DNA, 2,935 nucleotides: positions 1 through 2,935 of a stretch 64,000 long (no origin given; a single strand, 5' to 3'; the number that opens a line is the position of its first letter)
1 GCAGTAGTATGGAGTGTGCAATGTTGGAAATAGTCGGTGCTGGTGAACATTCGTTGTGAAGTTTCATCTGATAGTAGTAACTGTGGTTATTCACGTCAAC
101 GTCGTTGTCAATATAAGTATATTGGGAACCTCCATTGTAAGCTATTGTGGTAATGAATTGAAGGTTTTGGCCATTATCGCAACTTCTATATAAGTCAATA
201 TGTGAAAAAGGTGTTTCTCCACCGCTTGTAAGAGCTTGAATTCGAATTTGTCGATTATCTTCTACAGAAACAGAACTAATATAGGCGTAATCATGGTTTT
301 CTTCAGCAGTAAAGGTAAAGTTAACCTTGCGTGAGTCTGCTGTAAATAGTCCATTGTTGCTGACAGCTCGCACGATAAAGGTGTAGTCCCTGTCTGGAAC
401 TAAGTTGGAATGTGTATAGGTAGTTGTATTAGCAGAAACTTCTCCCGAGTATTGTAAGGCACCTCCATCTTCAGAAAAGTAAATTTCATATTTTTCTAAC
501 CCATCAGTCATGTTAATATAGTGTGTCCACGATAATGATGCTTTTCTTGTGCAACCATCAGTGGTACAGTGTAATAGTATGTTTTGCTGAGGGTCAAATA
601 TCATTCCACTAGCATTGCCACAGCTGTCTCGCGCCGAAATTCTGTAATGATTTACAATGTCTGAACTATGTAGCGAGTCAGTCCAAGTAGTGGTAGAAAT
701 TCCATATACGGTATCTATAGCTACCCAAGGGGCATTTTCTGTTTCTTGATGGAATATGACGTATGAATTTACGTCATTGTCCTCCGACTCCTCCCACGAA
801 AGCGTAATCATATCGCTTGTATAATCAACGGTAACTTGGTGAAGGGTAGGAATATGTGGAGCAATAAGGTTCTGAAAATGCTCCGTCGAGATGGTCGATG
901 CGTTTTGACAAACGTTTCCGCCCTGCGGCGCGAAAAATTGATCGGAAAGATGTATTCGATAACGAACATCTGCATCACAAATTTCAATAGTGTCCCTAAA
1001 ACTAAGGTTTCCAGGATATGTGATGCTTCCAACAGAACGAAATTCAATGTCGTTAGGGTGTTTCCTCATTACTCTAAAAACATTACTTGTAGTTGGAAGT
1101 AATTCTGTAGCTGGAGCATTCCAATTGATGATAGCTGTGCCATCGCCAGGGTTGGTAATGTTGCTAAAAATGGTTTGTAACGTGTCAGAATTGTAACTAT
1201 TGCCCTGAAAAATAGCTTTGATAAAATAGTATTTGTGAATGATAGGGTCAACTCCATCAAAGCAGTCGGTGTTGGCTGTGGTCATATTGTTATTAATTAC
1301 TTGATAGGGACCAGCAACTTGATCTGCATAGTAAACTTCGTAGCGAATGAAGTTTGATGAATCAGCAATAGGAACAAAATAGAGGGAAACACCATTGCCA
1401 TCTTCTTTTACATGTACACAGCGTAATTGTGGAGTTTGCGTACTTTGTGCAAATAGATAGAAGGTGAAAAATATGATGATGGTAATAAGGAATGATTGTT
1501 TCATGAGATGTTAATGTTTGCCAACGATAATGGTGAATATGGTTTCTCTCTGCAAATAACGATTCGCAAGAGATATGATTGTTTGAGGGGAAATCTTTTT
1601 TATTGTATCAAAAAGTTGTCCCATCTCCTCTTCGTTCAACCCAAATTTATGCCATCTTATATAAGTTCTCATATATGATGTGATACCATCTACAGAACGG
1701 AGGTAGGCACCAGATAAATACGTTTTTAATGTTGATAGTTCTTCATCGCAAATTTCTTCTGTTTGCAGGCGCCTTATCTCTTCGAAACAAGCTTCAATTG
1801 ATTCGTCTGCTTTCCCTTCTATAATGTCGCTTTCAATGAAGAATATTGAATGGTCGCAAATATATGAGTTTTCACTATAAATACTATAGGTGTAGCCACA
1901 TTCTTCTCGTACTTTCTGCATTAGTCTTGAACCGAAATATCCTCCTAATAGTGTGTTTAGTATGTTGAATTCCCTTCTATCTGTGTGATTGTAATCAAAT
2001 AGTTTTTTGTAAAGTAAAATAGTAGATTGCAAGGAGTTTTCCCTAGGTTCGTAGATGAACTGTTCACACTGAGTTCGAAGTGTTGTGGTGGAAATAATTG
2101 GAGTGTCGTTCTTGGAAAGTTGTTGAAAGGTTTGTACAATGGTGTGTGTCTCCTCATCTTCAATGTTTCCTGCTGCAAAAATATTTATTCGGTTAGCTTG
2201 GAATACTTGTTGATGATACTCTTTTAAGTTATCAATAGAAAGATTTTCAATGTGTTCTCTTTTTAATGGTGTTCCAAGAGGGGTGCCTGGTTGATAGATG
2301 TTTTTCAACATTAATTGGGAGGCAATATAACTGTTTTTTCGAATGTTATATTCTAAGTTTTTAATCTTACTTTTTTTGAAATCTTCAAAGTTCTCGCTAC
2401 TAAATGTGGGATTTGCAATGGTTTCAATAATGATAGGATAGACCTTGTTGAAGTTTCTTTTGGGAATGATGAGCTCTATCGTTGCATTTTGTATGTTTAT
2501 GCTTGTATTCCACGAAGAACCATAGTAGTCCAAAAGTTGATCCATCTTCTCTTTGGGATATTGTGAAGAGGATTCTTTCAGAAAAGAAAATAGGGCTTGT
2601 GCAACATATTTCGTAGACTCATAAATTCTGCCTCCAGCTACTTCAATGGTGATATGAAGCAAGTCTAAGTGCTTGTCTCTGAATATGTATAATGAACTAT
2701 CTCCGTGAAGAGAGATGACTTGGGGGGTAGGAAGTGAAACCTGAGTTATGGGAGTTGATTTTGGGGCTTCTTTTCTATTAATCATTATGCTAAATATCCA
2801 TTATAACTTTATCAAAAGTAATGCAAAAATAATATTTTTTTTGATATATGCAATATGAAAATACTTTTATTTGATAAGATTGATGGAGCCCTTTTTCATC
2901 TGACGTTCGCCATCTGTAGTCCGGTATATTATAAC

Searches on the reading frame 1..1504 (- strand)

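Call 29: search_protein_families(library=pfam, proteins=[window:1-1504:-], max_evalue=0.001)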
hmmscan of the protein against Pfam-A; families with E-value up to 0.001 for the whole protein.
window:1-1504:- (501 aa): 1 family
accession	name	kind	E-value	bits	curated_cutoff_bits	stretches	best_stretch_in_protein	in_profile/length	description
PF00041.27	fn3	-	1.9e-14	54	25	1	311-386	6-74/84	Fibronectin type III domain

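Call 68: search_protein_families(library=ncbifam, proteins=[window:1-1504:-], max_evalue=0.00001)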
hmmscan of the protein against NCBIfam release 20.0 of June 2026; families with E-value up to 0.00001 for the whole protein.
window:1-1504:- (501 aa): 1 family
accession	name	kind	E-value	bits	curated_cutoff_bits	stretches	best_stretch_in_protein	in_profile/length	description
NF041611.1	exoglucan_CbhB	equivalog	3.8e-06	25.2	1950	0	212-449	702-938/997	exoglucanase CbhB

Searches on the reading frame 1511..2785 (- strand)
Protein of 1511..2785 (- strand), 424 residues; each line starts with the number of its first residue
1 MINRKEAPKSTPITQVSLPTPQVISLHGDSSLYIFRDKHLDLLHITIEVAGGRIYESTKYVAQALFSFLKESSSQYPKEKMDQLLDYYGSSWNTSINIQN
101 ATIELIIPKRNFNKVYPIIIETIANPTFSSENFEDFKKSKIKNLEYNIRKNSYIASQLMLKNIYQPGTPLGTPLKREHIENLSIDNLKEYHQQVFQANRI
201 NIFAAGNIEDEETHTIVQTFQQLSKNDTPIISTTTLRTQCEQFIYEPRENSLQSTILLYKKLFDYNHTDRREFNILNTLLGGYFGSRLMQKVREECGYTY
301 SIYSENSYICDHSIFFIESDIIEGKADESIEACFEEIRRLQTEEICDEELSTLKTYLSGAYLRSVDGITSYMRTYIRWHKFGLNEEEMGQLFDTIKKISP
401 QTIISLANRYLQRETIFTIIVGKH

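Call 21: search_protein_families(library=ncbifam, proteins=[window:1511-2785:-], max_evalue=0.00001)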
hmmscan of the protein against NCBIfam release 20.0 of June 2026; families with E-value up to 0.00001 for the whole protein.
window:1511-2785:- (424 aa): 1 family
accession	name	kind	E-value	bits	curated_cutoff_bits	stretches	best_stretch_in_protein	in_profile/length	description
NF047422.1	YfmF_fam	equivalog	6.1e-24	84.7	285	1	67-417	39-407/412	EF-P 5-aminopentanol modification-associated protein YfmF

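Call 29: search_protein_families(library=pfam, proteins=[window:1511-2785:-], max_evalue=0.001)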
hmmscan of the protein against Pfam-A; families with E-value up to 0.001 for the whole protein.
window:1511-2785:- (424 aa): 1 family
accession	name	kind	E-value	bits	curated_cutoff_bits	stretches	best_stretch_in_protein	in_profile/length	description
PF05193.26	Peptidase_M16_C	-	3.8e-29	102.3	23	1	181-355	1-179/181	Peptidase M16 inactive domain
